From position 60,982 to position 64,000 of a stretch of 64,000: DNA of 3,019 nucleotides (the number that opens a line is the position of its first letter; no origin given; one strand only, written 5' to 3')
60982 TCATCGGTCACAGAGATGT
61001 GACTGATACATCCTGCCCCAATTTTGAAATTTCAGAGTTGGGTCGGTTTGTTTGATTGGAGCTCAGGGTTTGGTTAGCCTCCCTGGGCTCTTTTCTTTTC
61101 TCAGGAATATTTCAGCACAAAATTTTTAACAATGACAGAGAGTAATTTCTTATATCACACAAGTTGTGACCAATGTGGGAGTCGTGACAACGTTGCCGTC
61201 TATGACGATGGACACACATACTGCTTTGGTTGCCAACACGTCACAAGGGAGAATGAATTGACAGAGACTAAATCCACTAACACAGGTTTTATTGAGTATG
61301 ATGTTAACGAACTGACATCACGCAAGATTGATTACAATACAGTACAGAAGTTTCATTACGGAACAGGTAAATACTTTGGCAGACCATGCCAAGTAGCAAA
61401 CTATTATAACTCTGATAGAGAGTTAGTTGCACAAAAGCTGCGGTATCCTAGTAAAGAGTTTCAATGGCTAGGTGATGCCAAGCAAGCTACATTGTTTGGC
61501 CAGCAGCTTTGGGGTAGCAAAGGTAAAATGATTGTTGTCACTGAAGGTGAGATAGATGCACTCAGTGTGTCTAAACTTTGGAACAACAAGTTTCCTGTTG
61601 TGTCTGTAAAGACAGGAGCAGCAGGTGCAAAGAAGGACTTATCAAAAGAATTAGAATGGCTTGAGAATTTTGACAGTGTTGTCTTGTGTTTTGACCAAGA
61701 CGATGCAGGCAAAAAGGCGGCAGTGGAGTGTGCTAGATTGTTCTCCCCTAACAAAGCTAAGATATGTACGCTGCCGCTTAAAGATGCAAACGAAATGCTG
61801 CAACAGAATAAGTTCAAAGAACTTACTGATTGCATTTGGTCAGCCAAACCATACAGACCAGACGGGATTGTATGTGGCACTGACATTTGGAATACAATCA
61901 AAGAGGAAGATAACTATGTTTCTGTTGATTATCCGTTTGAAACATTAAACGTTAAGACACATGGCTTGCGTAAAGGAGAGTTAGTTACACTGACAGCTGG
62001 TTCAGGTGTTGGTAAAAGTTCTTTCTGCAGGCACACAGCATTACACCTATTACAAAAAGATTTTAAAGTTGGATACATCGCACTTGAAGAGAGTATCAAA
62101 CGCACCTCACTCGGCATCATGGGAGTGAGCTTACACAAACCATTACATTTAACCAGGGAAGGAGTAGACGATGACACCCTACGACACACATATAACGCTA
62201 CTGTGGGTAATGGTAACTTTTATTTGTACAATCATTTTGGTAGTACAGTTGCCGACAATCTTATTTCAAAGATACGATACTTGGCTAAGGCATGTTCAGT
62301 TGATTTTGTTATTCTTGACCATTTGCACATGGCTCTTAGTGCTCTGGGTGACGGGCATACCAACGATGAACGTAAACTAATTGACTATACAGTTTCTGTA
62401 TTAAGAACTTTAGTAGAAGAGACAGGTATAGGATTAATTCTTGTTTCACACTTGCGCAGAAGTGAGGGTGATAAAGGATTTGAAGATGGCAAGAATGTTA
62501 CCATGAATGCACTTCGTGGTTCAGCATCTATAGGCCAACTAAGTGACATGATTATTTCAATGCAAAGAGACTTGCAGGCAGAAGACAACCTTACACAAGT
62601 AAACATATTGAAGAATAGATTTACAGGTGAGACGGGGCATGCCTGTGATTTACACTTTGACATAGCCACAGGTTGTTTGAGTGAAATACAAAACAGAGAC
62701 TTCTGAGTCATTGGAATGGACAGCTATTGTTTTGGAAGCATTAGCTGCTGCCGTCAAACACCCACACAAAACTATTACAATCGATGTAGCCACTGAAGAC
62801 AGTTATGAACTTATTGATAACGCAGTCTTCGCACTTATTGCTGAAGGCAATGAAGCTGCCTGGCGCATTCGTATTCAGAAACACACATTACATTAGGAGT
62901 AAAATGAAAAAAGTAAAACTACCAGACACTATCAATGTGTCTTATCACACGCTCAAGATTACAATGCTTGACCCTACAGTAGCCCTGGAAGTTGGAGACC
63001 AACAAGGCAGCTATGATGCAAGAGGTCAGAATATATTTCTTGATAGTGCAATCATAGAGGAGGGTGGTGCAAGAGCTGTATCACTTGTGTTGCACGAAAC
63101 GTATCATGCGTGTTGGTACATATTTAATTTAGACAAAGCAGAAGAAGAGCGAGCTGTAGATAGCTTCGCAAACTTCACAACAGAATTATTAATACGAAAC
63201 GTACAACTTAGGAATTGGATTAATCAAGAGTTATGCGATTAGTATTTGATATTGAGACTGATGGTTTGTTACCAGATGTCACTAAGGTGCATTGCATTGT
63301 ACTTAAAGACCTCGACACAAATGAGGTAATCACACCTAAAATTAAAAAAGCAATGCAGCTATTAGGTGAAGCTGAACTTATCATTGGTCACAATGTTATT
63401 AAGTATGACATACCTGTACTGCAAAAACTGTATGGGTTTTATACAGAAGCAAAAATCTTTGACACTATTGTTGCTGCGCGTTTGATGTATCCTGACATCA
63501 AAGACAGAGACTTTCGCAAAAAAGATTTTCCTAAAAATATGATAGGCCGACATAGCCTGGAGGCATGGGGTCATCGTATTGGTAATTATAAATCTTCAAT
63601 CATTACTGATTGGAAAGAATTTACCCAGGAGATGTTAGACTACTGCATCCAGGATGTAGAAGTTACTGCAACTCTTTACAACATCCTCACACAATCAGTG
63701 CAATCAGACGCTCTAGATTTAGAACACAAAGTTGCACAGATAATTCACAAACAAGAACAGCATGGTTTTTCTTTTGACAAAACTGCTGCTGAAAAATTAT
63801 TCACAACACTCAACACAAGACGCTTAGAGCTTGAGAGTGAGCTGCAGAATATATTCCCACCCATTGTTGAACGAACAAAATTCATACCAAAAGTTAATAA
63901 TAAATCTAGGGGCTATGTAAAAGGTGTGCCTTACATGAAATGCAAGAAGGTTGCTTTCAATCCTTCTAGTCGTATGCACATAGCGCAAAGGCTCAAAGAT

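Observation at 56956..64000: T7-like prophage junction at a truncated tRNA-Thr in a streamlined proteorhodopsin-bearing alphaproteobacterial genome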

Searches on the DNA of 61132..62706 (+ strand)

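Call 48: search_dna_similar(query=L006:1800-2090:+, collection=phages, mode=distant, max_evalue=0.001, max_rows=25)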
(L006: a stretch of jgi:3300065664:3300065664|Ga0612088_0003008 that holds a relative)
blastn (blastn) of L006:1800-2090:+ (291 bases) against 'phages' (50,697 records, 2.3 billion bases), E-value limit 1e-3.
Records with a match: 171; places in all: 171; records where one place covers at least 80% of the query: 0.
Best place of each record, by identity: 90-95% 102; 80-90% 69.
By first word of the organism name: Escherichia 97; Erwinia 26; Vibrio 19; Campylobacter 18; Salmonella 5; Phage 2; Enterobacter 1; Hafnia 1; Vequintavirinae 1; Shigella 1.
By host as written in the record: Escherichia coli 35; - 16; Campylobacter jejuni 16; Escherichia coli K-12 MG1655 12; Escherichia coli K-12 12; Erwinia amylovora 10; Escherichia coli O157:H7 6; Vibrio parahaemolyticus 4; and 43 more.
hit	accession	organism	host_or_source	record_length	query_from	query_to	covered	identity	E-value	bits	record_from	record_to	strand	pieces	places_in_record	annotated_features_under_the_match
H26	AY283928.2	Vibrio phage KVP40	-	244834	111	166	19%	82.1%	4e-5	55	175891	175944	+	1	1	tRNA-Thr-1: tRNA-Thr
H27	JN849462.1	Vibrio phage phi-pp2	Vibrio parahaemolyticus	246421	111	166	19%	82.1%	4e-5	55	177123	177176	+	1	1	tRNA-Thr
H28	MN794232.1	Vibrio phage VH1_2019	Vibrio natiegens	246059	111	166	19%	82.1%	4e-5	55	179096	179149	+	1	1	tRNA-Thr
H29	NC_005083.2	Vibrio phage KVP40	Vibrio parahaemolyticus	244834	111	166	19%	82.1%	4e-5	55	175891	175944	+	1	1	tRNA-Thr-1: tRNA-Thr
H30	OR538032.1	Vibrio phage PG216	Vibrio parahaemolyticus G299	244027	111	166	19%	82.1%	4e-5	55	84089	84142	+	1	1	none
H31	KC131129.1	Vibrio phage VH7D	Vibrio harveyi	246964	111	166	19%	80.4%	5e-4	50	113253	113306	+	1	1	none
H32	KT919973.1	Vibrio phage phi-ST2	Vibrio alginolyticus V1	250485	111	166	19%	80.4%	5e-4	50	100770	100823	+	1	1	tRNA-Thr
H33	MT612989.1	Vibrio phage vB_ValM_R11Z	Vibrio alginolyticus NBRC 15630 = ATCC ...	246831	111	166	19%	80.4%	5e-4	50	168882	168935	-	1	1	hypothetical protein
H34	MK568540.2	Vibrio phage Va3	Vibrio alginolyticus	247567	111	166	19%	80.4%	5e-4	50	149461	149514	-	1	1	none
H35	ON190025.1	Vibrio phage PVA23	Vibrio sp.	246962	111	166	19%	80.4%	5e-4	50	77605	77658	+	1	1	hypothetical protein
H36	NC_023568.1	Vibrio phage VH7D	Vibrio harveyi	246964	111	166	19%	80.4%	5e-4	50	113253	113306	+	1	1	none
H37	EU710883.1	Erwinia phage phiEa21-4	Erwinia amylovora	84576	123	170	16%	84.0%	5e-4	51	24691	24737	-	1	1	tRNA-Thr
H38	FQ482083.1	Erwinia phage phiEa104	-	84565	123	170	16%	84.0%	5e-4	51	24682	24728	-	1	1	tRNA-Thr: tRNA-Thr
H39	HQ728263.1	Erwinia phage vB_Eam-MM7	Erwinia amylovora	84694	123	170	16%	84.0%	5e-4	51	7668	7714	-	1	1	none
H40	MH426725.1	Erwinia phage SunLIRen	Erwinia amylovora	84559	123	170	16%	84.0%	5e-4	51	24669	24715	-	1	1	tRNA-Thr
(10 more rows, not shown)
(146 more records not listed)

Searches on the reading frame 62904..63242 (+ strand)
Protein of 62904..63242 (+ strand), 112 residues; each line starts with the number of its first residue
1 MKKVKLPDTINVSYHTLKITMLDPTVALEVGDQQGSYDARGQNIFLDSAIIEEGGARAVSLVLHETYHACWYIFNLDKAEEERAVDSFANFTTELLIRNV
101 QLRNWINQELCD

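Call 61: search_protein_families(library=phrogs, proteins=[window:62904-63242:+], max_evalue=0.001)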
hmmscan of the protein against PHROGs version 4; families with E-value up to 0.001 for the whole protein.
window:62904-63242:+ (112 aa): 1 family
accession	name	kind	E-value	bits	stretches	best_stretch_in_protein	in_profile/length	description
phrog_1233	-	unknown function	1.4e-07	32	1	2-108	4-113/306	-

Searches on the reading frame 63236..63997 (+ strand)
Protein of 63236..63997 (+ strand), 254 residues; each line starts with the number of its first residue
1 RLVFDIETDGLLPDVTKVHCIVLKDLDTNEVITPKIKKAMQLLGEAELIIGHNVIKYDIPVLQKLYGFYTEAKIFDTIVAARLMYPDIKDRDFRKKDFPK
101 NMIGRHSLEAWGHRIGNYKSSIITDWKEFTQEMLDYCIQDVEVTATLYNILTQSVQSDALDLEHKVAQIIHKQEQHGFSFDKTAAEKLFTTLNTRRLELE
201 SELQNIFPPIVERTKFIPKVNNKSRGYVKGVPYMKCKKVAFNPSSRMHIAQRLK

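Call 9: search_protein_families(library=pfam, proteins=[window:63236-63997:+])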
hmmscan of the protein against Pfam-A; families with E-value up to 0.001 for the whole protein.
window:63236-63997:+ (254 aa): 2 families
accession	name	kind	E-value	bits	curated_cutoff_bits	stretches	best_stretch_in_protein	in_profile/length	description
PF01612.26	DNA_pol_A_exo1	-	4.2e-08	33.6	23.6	1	18-155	50-172/173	3'-5' exonuclease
PF13482.12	RNase_H_2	-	2.9e-05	24.5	22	1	3-151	2-164/165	RNase_H superfamily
